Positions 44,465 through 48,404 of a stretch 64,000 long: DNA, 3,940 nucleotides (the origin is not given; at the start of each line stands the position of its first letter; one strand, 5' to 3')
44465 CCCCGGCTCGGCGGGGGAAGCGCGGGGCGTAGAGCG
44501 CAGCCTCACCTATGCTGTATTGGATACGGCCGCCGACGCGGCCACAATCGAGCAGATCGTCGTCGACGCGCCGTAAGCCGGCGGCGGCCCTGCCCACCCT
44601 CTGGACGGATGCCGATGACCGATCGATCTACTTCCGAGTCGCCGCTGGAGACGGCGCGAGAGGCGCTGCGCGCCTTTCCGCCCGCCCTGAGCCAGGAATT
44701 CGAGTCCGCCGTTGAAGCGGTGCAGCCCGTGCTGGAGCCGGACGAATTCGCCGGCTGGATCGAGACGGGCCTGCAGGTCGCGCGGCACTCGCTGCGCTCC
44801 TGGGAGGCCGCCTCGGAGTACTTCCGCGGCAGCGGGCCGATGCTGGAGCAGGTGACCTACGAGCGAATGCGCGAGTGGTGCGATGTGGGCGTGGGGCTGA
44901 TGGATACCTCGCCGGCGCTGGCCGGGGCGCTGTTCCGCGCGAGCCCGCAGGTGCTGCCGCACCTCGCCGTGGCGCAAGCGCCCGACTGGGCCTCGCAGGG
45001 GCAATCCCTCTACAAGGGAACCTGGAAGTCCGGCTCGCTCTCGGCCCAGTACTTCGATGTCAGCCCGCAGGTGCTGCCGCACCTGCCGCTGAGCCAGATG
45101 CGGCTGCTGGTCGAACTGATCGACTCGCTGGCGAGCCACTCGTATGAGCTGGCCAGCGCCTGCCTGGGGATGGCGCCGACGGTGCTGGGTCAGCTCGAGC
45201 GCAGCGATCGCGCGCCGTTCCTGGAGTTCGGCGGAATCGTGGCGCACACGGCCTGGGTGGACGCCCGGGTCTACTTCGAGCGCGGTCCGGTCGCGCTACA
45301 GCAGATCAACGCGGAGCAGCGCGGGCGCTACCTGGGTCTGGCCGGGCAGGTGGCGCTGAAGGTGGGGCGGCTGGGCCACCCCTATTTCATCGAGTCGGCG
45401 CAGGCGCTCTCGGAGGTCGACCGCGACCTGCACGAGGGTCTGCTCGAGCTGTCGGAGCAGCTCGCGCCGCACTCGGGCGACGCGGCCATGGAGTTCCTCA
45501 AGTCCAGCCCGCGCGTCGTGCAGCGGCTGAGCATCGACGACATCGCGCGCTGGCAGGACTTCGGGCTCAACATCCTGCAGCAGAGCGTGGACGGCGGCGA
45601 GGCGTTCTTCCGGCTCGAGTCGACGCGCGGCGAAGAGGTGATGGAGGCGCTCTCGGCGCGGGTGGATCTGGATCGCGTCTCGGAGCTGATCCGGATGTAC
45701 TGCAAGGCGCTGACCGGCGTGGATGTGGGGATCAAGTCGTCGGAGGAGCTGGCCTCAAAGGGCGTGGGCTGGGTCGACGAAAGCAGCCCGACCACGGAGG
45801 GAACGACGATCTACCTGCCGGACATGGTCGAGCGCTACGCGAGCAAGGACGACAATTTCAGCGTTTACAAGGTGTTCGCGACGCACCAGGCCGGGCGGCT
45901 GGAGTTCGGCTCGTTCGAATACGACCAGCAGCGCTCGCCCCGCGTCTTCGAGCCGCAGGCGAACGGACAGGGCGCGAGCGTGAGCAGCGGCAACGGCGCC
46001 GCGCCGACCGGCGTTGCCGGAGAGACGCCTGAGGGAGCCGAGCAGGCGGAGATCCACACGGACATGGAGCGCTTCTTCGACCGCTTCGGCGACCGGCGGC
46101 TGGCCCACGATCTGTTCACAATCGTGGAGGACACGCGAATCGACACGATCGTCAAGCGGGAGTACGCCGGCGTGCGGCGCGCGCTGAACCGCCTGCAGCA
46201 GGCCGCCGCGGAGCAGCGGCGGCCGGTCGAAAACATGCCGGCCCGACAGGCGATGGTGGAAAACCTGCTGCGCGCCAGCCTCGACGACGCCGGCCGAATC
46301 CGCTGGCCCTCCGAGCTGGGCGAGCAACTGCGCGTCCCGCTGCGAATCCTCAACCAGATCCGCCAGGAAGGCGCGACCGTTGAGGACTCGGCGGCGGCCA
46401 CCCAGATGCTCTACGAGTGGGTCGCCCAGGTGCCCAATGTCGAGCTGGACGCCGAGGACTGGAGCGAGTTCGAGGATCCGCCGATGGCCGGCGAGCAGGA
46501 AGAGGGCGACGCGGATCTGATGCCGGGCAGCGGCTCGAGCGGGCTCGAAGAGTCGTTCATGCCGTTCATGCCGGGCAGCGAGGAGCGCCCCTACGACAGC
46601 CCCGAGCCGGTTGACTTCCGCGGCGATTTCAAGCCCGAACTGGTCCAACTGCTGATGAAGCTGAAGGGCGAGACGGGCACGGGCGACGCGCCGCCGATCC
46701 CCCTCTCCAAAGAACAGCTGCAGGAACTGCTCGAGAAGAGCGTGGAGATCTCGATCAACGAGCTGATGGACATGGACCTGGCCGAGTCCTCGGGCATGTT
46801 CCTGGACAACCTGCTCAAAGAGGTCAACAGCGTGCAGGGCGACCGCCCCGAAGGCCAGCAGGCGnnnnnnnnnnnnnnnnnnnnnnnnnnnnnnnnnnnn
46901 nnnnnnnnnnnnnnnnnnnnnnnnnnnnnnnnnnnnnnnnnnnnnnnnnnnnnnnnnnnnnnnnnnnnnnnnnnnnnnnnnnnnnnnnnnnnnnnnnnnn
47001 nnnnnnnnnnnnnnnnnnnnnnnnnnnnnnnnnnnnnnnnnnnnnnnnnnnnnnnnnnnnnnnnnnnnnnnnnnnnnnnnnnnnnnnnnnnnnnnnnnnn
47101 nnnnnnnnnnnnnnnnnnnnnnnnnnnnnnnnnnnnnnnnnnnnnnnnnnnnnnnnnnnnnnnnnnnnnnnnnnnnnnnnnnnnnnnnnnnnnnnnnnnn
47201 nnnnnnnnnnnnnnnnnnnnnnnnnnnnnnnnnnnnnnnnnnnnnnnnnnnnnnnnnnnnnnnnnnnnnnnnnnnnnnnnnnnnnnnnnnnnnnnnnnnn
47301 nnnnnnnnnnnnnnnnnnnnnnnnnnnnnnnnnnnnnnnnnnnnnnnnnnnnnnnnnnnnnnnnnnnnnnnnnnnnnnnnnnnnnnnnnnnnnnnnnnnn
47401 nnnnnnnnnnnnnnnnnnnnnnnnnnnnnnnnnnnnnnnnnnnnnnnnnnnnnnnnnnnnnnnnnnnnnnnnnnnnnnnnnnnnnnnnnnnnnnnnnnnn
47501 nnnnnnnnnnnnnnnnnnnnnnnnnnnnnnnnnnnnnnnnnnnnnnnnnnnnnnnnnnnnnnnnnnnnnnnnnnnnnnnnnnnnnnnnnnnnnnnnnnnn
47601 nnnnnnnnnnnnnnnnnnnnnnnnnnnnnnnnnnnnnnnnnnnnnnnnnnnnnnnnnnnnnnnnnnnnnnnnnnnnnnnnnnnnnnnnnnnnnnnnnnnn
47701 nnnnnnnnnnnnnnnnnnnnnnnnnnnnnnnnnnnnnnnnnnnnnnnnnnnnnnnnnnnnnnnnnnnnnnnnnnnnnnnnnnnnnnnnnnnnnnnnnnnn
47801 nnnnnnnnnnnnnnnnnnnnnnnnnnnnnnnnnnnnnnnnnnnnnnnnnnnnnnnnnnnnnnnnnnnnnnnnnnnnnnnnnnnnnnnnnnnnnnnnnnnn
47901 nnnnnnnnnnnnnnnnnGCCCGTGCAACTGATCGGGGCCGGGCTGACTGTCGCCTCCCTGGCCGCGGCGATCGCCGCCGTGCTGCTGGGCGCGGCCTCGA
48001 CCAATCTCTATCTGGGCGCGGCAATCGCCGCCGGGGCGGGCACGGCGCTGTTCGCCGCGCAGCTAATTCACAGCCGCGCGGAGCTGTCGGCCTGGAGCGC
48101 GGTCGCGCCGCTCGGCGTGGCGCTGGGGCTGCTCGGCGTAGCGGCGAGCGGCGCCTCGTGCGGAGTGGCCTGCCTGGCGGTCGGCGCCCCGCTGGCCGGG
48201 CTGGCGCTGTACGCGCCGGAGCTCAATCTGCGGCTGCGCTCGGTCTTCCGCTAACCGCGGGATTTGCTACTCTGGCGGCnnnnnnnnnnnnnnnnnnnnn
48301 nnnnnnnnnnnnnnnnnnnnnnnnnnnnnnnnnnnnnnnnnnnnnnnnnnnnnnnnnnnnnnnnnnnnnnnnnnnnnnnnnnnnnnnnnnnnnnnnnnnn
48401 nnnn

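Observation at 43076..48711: CbbQ-like AAA+ ATPase - metallophosphoesterase - 1100-aa CbbO/NorD-like vWA protein - membrane protein - coiled-coil TM protein cluster with no Rubisco or NOR context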

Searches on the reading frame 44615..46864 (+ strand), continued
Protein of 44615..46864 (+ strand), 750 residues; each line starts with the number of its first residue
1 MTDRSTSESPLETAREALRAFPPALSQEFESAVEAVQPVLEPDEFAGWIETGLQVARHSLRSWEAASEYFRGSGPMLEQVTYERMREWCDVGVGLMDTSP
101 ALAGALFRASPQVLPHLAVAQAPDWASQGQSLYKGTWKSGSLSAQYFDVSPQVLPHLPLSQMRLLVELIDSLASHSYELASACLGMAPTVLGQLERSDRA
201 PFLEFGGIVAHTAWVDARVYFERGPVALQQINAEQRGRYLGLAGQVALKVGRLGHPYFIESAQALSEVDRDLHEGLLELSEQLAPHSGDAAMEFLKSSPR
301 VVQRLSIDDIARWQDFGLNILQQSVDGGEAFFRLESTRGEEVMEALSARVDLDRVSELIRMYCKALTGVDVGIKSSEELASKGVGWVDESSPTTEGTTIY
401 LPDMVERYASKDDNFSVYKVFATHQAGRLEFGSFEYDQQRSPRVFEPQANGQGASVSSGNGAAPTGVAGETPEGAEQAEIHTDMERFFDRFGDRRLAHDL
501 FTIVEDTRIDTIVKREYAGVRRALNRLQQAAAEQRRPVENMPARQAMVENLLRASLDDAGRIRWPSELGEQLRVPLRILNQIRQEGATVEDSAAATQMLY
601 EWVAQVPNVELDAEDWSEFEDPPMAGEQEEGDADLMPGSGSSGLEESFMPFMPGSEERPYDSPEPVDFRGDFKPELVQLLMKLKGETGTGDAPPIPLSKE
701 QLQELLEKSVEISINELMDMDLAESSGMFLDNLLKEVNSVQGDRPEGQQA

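Call 59: search_protein_families(library=ncbifam, proteins=[L095:7441-8004:+, L097:563-1195:+, L102:1996-2571:+, L104:1656-2267:+, L103:1948-2517:+], max_evalue=0.01)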
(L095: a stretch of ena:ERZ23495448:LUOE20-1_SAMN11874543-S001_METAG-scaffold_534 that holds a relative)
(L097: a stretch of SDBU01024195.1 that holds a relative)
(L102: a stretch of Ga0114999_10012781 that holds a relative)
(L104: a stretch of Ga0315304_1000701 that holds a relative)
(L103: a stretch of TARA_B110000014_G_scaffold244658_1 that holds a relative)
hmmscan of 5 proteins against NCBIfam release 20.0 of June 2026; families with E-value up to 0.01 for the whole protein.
L095:7441-8004:+ (187 aa): 8 families
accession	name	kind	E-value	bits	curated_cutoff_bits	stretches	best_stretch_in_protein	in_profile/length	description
NF007980.0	PRK10707.1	equivalog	2e-23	83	134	1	23-179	28-184/192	CoA pyrophosphatase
TIGR00586.1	mutt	equivalog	7.5e-08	32.4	97.9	1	36-150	12-124/129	8-oxo-dGTP diphosphatase MutT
NF008044.0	PRK10776.1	equivalog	9.7e-06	25.5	148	1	38-140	14-112/130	8-oxo-dGTP diphosphatase MutT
TIGR02705.1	nudix_YtkD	equivalog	1.3e-05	24.8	154.4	1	52-129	41-117/156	RNA deprotection pyrophosphohydrolase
NF006961.0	PRK09438.1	equivalog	0.0002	20.8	103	1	27-91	9-68/151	dihydroneopterin triphosphate diphosphatase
NF006530.0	PRK08999.1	equivalog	0.00026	20.2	245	1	37-92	14-68/315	Nudix family hydrolase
NF008736.0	PRK11762.1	equivalog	0.00034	20.2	169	1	36-97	55-114/186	ADP compounds hydrolase NudE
NF011922.0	PRK15393.1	equivalog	0.001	18.8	152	1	37-91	46-104/182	NUDIX hydrolase YfcD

L097:563-1195:+ (210 aa): 6 families
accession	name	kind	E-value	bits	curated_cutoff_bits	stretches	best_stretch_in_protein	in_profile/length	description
NF007980.0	PRK10707.1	equivalog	9.9e-32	110.1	134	1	49-192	42-185/192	CoA pyrophosphatase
NF006530.0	PRK08999.1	equivalog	0.00024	20.3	245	1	50-104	17-69/315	Nudix family hydrolase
NF006961.0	PRK09438.1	equivalog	0.0011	18.5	103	1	36-120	7-82/151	dihydroneopterin triphosphate diphosphatase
NF041652.1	Nud_hyd_Dein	equivalog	0.0051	17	200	1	38-108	16-83/152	Nudix hydrolase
NF008044.0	PRK10776.1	equivalog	0.0069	16.3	148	0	54-109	19-72/130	8-oxo-dGTP diphosphatase MutT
TIGR02705.1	nudix_YtkD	equivalog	0.0076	15.8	154.4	1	65-108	43-85/156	RNA deprotection pyrophosphohydrolase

L102:1996-2571:+ (191 aa): 3 families
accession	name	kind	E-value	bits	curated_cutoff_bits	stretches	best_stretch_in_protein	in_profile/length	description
NF007980.0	PRK10707.1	equivalog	6.6e-32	110.7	134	1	20-180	26-184/192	CoA pyrophosphatase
NF008736.0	PRK11762.1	equivalog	0.0017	17.9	169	1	46-108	65-123/186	ADP compounds hydrolase NudE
TIGR00586.1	mutt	equivalog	0.0056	16.7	97.9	1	32-90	11-66/129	8-oxo-dGTP diphosphatase MutT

L104:1656-2267:+ (203 aa): 12 families
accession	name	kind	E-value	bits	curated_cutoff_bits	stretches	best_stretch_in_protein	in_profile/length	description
NF007980.0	PRK10707.1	equivalog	3.8e-28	98.4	134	1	17-182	20-184/192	CoA pyrophosphatase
NF008736.0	PRK11762.1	equivalog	1.5e-05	24.6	169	1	53-143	69-158/186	ADP compounds hydrolase NudE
TIGR00586.1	mutt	equivalog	1.9e-05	24.7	97.9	1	35-100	12-73/129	8-oxo-dGTP diphosphatase MutT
NF006961.0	PRK09438.1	equivalog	2e-05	24.1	103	1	27-90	7-63/151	dihydroneopterin triphosphate diphosphatase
NF006530.0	PRK08999.1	equivalog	2.1e-05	23.7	245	1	37-95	15-69/315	Nudix family hydrolase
NF008044.0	PRK10776.1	equivalog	0.00011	22.1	148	1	45-100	19-72/130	8-oxo-dGTP diphosphatase MutT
TIGR02705.1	nudix_YtkD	equivalog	0.0002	20.9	154.4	1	53-116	40-102/156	RNA deprotection pyrophosphohydrolase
NF001937.0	PRK00714.1-4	equivalog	0.00061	19.5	139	1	31-98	11-70/161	RNA pyrophosphohydrolase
NF001935.0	PRK00714.1-2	equivalog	0.0018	17.8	259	1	59-99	32-71/183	RNA pyrophosphohydrolase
NF041652.1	Nud_hyd_Dein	equivalog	0.0063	16.7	200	1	29-98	16-82/152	Nudix hydrolase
NF001938.0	PRK00714.1-5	equivalog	0.0087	15.4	116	0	31-100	16-84/172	RNA pyrophosphohydrolase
NF011922.0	PRK15393.1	equivalog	0.0093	15.6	152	0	31-88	41-96/182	NUDIX hydrolase YfcD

L103:1948-2517:+ (189 aa): 5 families
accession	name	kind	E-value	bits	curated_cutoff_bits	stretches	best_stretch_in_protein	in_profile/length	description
NF007980.0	PRK10707.1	equivalog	9.8e-28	97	134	1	17-186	21-189/192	CoA pyrophosphatase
NF041652.1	Nud_hyd_Dein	equivalog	0.00035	20.8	200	1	24-121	12-104/152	Nudix hydrolase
NF006961.0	PRK09438.1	equivalog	0.00068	19.1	103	1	28-113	9-85/151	dihydroneopterin triphosphate diphosphatase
NF008736.0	PRK11762.1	equivalog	0.0032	17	169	1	49-135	66-149/186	ADP compounds hydrolase NudE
NF001938.0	PRK00714.1-5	equivalog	0.0048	16.3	116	1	29-92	15-79/172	RNA pyrophosphohydrolase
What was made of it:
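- On CoA pyrophosphatase NUDIX (NudL/NUDT7 type): the slot occupant in the sister clade, not in this window: NF007980 is by far the best hit, but its 83-110 bits fall below the cutoff of 134 (call 59).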

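Call 66: find_encoding_contigs(protein=P0282, flank=6000, max_places=1)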
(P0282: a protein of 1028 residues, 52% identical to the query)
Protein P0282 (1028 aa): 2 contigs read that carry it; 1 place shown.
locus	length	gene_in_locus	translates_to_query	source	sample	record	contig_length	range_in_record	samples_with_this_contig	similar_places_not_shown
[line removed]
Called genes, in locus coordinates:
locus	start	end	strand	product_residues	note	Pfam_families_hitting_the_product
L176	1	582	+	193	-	?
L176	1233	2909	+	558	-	PF03320:FBPase_glpX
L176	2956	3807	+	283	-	PF07728:AAA_5, PF08406:CbbQ_C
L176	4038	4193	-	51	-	-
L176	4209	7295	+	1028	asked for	PF00092:VWA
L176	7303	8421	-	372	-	PF00724:Oxidored_FMN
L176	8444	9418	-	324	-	PF00753:Lactamase_B, PF19583:ODP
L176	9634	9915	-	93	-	PF24696:UGSC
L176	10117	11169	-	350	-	-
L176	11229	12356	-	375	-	PF02771:Acyl-CoA_dh_N, PF02770:Acyl-CoA_dh_M, PF00441:Acyl-CoA_dh_1, PF08028:Acyl-CoA_dh_2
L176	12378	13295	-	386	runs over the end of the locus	PF02771:Acyl-CoA_dh_N, PF02770:Acyl-CoA_dh_M, PF00441:Acyl-CoA_dh_1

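Call 67: find_encoding_contigs(protein=P0296, flank=6000, max_places=1)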
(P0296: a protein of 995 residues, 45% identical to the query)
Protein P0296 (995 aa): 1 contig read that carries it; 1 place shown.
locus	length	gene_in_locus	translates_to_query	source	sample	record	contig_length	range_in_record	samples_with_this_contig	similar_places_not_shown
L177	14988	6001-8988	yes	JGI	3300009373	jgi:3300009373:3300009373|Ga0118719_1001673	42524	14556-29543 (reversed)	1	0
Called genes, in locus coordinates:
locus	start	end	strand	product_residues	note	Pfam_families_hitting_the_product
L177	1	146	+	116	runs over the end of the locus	PF02311:AraC_binding (weak), PF07883:Cupin_2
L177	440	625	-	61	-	-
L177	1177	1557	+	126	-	PF09345:SiaC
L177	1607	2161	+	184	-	PF19788:DUF6272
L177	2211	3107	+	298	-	PF13487:HD_5, PF01966:HD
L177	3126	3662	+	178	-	PF19788:DUF6272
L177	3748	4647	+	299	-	PF00512:HisKA (weak), PF02518:HATPase_c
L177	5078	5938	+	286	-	PF07728:AAA_5, PF08406:CbbQ_C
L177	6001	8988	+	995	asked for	PF00092:VWA (faint)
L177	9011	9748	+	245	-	PF01925:TauE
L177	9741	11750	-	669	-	PF00933:Glyco_hydro_3, PF01915:Glyco_hydro_3_C, PF14310:Fn3-like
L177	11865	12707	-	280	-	-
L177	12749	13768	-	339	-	PF04055:Radical_SAM, PF13353:Fer4_12, PF00037:Fer4 (weak), PF12837:Fer4_6 (weak), PF12838:Fer4_7, PF13187:Fer4_9, PF13237:Fer4_10, PF14697:Fer4_21 (weak), +2 more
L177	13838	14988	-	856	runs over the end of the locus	PF02901:PFL-like, PF01228:Gly_radical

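Call 75: search_solved_structures(query=L097:563-1195:+, max_evalue=0.001)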
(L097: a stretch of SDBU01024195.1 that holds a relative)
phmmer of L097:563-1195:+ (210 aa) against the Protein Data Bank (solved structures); distinct sequences matched with E-value up to 0.001: 5.
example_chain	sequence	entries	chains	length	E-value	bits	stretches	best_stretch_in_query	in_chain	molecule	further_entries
1nqy_A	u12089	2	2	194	4.6e-20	75.4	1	25-193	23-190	CoA pyrophosphatase (MutT/nudix family protein)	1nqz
5qgg_A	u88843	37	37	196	7.4e-18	68.2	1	39-151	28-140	Peroxisomal coenzyme A diphosphatase NUDT7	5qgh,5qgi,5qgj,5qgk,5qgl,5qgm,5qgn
9rtp_A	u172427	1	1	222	9.7e-18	67.8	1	39-151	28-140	Peroxisomal coenzyme A diphosphatase NUDT7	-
5t3p_A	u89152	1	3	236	1e-17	67.8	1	39-151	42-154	Peroxisomal coenzyme A diphosphatase NUDT7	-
9nxm_A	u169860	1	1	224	2.3e-15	60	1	36-194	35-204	Nudix hydrolase 11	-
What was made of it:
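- On CoA pyrophosphatase NUDIX (NudL/NUDT7 type): the slot occupant in the sister clade, not in this window: The only solved relatives are CoA diphosphatases (call 75).
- Its only solved relatives are CoA diphosphatases (call 75). The NUDIX is specifically of the CoA type, and it lies two genes from coaE (calls 59, 75).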

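Call 99: predict_structure(alignment_id=A4)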
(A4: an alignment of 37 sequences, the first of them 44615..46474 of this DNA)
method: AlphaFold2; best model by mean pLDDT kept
length: 620 residues; sequences in the alignment: 37
mean_pLDDT: 88.2   pTM: 0.73
mean pLDDT of the five models: 88.2, 88.0, 87.1, 86.9, 86.6
residues with pLDDT >= 90: 425; 70-90: 128; 50-70: 20; < 50: 47
segments of 3 or more residues with pLDDT < 50: 1-6, 383-394, 449-477
pLDDT, mean of each block of 10 residues (from residue 1): 53 94 96 96 96 94 96 97 97 96 97 97 98 96 98 97 97 98 98 97 97 96 97 98 96 95 98 98 96 97 94 97 96 93 92 92 90 82 46 65 88 92 91 87 70 40 38 46 81 88 93 90 88 86 90 81 83 90 92 94 87 73
secondary structure, 60 per line:
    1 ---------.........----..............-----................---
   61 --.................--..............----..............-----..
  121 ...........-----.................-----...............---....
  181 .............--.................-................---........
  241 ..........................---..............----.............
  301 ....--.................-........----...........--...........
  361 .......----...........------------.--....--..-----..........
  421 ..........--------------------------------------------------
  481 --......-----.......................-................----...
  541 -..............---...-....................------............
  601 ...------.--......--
elements in order: H10-18 H23-36 H42-57 H63-79 H82-95 H100-113 H119-131 H137-153 H159-173 H177-193 H196-212 H214-229 H233-266 H270-283 H288-304 H307-323 H325-332 H337-347 H352-367 E372-375 H376-382 E398-401 H411-430 H483-488 H494-516 H518-533 H543-555 E563-565 H566-582 H589-603 E616-618

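Call 101: fold_search(model_id=the predicted structure, library=pdb)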
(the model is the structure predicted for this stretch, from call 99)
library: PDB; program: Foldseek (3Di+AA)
matches with E <= 10: 61; with E <= 0.001: 0
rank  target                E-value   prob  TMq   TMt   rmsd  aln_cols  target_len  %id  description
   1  8ugc_A                9.3e-02  0.23  0.09  0.12  19.9       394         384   12  FD15: Flat repeat helix-turn-helix-turn protein (released 2023-12-27)
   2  8erw_B                3.5e-01  0.84  0.20  0.36  10.6       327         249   16  Precisely patterned nanofibers made from extendable protein multiplexes (released 2023-08-23)
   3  7upp_B                3.8e-01  0.89  0.23  0.37  15.6       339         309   12  Crystal structure of designed heterotrimeric assembly DHT03_2arm_A21/B21/C long (released 2022-12-14)
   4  5cwo_A                4.8e-01  0.20  0.11  0.20  16.4       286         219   13  Crystal structure of de novo designed helical repeat protein DHR76 (released 2015-12-16)
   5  6tgz                  4.9e-01  0.04  0.06  0.09  36.7       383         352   12  IE1 from human cytomegalovirus (released 2020-11-25)
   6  7udl_A                5.4e-01  0.16  0.10  0.17  16.7       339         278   11  Crystal structure of designed helical repeat protein RPB_PLP1_R6 bound to PLPx6 peptide (released 2023-03-22)
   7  5cwp                  7.6e-01  0.13  0.10  0.17  18.4       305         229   13  Crystal structure of de novo designed helical repeat protein DHR79 (released 2015-12-16)
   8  5crk_O                1.1e+00  0.38  0.16  0.27  15.8       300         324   10  Crystal Structure of the MTERF1 F243A substitution bound to the termination sequence. (released 2015-11-25)
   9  4wic_B                1.2e+00  0.03  0.05  0.08  37.5       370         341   10  Immediate-early 1 protein (IE1) of rhesus macaque cytomegalovirus (released 2015-07-15)
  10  8f6r_A                1.4e+00  0.08  0.08  0.15  17.4       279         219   15  CryoEM structure of designed modular protein oligomer C6-79 (released 2023-11-29)
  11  5cwf_B                1.6e+00  0.12  0.10  0.20  14.8       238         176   12  Crystal structure of de novo designed helical repeat protein DHR8 (released 2015-12-16)
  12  5cwi                  1.7e+00  0.07  0.08  0.15  19.8       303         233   12  Crystal structure of de novo designed helical repeat protein DHR18 (released 2015-12-16)
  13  8ga6                  1.9e+00  0.04  0.09  0.11  31.6       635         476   12  Geometrically programmable nanomaterial construction using regularized protein building blocks (released 2024-03-13)
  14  7unh_B                2.0e+00  0.09  0.10  0.18  17.2       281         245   12  De novo designed chlorophyll dimer protein in apo state, SP2 (released 2023-04-19)
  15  7unh_A                2.0e+00  0.08  0.09  0.18  16.7       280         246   14  De novo designed chlorophyll dimer protein in apo state, SP2 (released 2023-04-19)
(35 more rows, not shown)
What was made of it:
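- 44642..45655 (+): N-terminal helical-repeat (alpha-solenoid) region, aa 10-347; about the first 200 aa have no counterpart in the 760-aa relatives. Foldseek against the PDB gave nothing better than E 0.09, and the matches were designed repeat proteins (call 101).
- Tried and rejected: The model is confident (call 99), but Foldseek against the PDB gave nothing significant (call 101).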

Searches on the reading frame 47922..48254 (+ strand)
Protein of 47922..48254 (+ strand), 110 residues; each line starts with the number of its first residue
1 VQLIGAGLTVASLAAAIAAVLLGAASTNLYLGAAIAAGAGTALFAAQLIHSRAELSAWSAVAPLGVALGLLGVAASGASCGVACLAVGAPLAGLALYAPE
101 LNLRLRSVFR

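Call 4: search_protein_families(library=pfam, proteins=[window:47922-48254:+], max_evalue=0.01)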
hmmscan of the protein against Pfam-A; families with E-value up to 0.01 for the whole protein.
window:47922-48254:+ (110 aa): 0 families

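Call 5: search_protein_families(library=ncbifam, proteins=[window:47922-48254:+], max_evalue=0.01)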
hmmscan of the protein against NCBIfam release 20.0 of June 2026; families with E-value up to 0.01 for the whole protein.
window:47922-48254:+ (110 aa): 0 families

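Call 64: search_protein_families(library=padloc, proteins=[window:47922-48254:+], max_evalue=0.001)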
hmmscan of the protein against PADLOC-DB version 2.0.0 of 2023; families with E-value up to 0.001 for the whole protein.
window:47922-48254:+ (110 aa): 0 families
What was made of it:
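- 47922..48254 (+): Small hydrophobic protein, 110 aa; a lineage-specific add-on. No Pfam, NCBIfam or PADLOC hit (calls 4, 5, 64).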
